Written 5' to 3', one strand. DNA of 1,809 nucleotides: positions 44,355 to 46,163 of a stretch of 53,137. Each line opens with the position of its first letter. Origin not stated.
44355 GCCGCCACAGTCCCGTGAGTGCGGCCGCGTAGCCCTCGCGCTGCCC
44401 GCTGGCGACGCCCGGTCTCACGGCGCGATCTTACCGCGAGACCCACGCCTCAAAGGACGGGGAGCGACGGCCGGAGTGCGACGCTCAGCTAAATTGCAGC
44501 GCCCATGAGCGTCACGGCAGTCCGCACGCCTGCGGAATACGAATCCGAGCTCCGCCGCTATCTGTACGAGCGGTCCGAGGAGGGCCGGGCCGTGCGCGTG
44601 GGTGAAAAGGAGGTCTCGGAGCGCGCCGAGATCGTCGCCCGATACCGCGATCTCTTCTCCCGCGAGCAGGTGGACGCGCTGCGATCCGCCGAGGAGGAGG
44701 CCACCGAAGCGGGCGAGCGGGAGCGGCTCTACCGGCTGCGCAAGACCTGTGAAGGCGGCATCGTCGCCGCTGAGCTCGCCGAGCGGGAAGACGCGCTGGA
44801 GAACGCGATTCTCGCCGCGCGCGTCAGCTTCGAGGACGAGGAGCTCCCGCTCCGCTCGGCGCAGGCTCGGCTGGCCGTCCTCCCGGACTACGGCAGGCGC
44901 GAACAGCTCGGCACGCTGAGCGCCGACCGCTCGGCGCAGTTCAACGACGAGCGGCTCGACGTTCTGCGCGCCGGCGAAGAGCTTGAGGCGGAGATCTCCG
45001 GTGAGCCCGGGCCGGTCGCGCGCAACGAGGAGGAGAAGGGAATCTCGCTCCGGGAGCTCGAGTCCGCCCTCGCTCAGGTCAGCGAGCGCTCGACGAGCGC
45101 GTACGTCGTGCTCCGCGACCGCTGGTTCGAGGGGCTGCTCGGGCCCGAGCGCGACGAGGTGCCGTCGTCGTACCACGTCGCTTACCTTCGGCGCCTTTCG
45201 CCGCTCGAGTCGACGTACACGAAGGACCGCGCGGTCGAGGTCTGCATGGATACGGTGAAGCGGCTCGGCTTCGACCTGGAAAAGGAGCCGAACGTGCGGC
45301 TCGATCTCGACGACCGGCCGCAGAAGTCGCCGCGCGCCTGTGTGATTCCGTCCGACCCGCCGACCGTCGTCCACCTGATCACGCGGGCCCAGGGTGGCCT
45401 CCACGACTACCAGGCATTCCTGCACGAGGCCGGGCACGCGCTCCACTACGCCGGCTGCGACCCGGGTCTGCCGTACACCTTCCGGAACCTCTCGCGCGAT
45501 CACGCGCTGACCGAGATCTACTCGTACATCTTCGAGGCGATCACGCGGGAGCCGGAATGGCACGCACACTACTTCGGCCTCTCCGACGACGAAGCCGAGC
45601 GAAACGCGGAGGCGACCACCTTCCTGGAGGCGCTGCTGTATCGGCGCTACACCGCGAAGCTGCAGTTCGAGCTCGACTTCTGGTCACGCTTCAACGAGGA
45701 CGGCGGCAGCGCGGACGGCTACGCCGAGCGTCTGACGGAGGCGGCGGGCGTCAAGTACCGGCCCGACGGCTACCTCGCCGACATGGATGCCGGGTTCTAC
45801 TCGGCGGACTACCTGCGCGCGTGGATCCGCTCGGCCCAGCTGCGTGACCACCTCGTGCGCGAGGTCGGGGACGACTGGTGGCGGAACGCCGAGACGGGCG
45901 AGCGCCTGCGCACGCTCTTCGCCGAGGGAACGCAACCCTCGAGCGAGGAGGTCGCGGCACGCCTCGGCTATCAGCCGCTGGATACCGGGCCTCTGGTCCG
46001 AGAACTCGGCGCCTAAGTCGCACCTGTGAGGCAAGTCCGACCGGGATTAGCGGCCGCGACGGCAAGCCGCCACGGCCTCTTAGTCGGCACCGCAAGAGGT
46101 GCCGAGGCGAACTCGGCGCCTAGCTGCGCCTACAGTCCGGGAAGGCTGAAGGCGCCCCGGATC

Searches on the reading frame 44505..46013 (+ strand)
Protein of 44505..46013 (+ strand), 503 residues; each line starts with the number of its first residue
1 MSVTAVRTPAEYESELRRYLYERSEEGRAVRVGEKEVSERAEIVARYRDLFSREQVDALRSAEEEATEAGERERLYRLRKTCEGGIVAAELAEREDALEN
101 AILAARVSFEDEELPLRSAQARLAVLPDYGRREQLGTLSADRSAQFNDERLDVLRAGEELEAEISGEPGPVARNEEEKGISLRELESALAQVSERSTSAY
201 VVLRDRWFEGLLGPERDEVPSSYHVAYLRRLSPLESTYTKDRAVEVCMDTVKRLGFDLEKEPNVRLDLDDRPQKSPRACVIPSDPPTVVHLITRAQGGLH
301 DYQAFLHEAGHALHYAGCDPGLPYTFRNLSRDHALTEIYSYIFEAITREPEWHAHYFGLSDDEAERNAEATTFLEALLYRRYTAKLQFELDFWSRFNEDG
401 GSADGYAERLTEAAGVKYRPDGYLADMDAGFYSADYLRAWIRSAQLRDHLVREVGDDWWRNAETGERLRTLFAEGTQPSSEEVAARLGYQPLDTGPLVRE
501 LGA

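Call 36: find_homologous_proteins(query=window:44505-46013:+, max_evalue=1e-100)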
Query window:44505-46013:+ (503 aa): 6121 proteins with E <= 1e-100 among 8000 candidates; the best 120 are listed.
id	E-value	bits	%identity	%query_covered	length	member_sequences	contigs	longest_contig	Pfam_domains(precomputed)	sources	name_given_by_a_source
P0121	0.0e+0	1108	100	100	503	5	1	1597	-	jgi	jgi:hypothetical protein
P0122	0.0e+0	1075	97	100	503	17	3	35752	-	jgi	jgi:hypothetical protein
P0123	5.0e-293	990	87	100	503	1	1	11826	-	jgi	-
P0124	9.4e-292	986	88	100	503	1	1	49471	-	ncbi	-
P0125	8.8e-291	983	87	100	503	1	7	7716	-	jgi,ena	jgi:hypothetical protein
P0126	3.9e-290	981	86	100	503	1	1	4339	-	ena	-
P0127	1.1e-289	979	86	100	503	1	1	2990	-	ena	-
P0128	1.4e-289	979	86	100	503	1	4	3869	-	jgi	jgi:hypothetical protein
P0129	1.7e-289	978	87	100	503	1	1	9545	-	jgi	jgi:hypothetical protein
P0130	1.9e-289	978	86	100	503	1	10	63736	-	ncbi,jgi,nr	ncbi:MAG TPA: hypothetical protein VK496_06330 [Gaiellaceae bacterium]|jgi:hypothetical protein|nr:h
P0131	2.0e-289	978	86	100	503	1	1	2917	-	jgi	-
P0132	2.1e-289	978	86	100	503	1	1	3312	-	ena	-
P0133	2.8e-289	978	86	100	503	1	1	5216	-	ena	-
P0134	2.9e-289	978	86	100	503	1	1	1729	-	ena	-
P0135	3.1e-289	978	87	100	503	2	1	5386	-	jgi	jgi:hypothetical protein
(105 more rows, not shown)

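Call 37: find_encoding_contigs(protein=P0122, flank=10000, max_places=3)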
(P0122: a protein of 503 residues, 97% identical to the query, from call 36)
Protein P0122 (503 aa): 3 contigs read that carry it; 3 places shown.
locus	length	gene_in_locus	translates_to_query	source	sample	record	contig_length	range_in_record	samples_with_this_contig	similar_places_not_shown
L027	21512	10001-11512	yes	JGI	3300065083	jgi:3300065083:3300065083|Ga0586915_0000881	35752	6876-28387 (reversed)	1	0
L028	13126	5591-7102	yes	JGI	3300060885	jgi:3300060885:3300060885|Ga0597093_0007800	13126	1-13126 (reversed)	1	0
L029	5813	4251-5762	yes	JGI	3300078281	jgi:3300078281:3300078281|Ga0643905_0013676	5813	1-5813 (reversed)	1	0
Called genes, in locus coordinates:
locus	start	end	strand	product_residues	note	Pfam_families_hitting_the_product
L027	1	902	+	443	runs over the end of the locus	PF02347:GDC-P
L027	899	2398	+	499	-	PF02347:GDC-P, PF00266:Aminotran_5 (weak), PF21478:GcvP2_C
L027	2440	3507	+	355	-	PF00155:Aminotran_1_2 (weak), PF01212:Beta_elim_lyase, PF01041:DegT_DnrJ_EryC1 (faint)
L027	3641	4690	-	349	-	PF01699:Na_Ca_ex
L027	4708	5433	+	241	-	PF00702:Hydrolase, PF13419:HAD_2, PF13242:Hydrolase_like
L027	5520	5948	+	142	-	-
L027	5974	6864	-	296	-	PF01261:AP_endonuc_2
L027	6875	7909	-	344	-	PF06224:AlkZ-like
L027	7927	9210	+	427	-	PF00749:tRNA-synt_1c, PF19269:Anticodon_2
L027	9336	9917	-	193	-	-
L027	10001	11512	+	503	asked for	-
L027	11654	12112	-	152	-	-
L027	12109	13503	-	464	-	PF07690:MFS_1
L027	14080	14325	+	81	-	-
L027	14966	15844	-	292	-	PF01966:HD (faint)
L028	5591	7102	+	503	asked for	-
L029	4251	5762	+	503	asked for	-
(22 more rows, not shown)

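Call 38: find_encoding_contigs(protein=P0124, flank=10000, max_places=2)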
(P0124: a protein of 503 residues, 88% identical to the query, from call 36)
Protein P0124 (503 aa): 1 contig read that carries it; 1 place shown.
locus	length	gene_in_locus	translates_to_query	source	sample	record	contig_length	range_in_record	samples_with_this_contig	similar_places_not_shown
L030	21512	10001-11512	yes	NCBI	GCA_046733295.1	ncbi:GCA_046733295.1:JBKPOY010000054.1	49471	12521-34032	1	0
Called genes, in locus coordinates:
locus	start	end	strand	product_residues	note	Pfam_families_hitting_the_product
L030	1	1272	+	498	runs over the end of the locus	PF02347:GDC-P, PF00266:Aminotran_5 (weak), PF21478:GcvP2_C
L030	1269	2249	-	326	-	PF21016:RlmN_N (weak), PF04055:Radical_SAM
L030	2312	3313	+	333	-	PF00155:Aminotran_1_2 (weak), PF01212:Beta_elim_lyase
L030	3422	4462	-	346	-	PF01699:Na_Ca_ex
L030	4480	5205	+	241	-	PF00702:Hydrolase, PF13419:HAD_2, PF13242:Hydrolase_like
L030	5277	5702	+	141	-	-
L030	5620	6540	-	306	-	PF01261:AP_endonuc_2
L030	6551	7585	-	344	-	PF06224:AlkZ-like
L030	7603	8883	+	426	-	PF00749:tRNA-synt_1c, PF19269:Anticodon_2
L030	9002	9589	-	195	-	-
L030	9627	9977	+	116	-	PF00072:Response_reg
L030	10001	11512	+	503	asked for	-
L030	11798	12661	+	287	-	PF01842:ACT, PF00551:Formyl_trans_N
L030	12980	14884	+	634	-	PF04932:Wzy_C, PF00515:TPR_1 (faint), PF07719:TPR_2 (faint), PF13174:TPR_6 (faint), PF13176:TPR_7 (faint), PF13428:TPR_14 (faint), PF13432:TPR_16 (weak), PF14559:TPR_19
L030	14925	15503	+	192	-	PF04542:Sigma70_r2, PF08281:Sigma70_r4_2, PF04545:Sigma70_r4 (weak)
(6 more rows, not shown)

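Call 39: find_encoding_contigs(protein=P0130, flank=10000, max_places=6)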
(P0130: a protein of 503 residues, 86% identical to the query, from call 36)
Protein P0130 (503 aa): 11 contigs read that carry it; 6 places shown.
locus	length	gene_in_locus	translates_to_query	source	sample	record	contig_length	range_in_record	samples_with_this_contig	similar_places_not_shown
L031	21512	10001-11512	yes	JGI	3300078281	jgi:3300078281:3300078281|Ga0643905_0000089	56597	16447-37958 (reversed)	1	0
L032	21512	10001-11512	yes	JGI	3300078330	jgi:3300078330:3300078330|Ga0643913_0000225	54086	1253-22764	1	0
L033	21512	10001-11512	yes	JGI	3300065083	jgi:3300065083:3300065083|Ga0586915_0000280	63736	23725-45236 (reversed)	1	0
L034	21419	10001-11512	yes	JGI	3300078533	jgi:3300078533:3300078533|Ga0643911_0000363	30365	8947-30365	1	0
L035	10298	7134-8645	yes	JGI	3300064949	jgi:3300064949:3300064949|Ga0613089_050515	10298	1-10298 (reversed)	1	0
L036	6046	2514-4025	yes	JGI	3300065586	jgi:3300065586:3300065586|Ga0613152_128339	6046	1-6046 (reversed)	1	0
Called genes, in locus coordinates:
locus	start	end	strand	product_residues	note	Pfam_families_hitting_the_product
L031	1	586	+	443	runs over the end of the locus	PF02347:GDC-P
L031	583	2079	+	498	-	PF02347:GDC-P, PF00266:Aminotran_5 (weak), PF21478:GcvP2_C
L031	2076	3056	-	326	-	PF21016:RlmN_N, PF04055:Radical_SAM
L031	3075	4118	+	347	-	PF00155:Aminotran_1_2, PF01212:Beta_elim_lyase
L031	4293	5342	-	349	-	PF01699:Na_Ca_ex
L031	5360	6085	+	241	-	PF00702:Hydrolase, PF13419:HAD_2, PF13242:Hydrolase_like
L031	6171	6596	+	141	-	-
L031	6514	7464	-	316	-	PF01261:AP_endonuc_2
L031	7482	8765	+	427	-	PF00749:tRNA-synt_1c, PF19269:Anticodon_2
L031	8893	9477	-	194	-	-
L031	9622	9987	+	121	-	PF00072:Response_reg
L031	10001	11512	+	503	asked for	-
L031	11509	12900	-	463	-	PF05935:Arylsulfotrans, PF14269:Arylsulfotran_2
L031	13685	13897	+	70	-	-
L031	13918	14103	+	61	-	PF07295:DUF1451, PF09723:Zn_ribbon_8 (faint)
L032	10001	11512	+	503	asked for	-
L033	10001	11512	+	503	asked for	-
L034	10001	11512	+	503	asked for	-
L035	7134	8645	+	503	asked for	-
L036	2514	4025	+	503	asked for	-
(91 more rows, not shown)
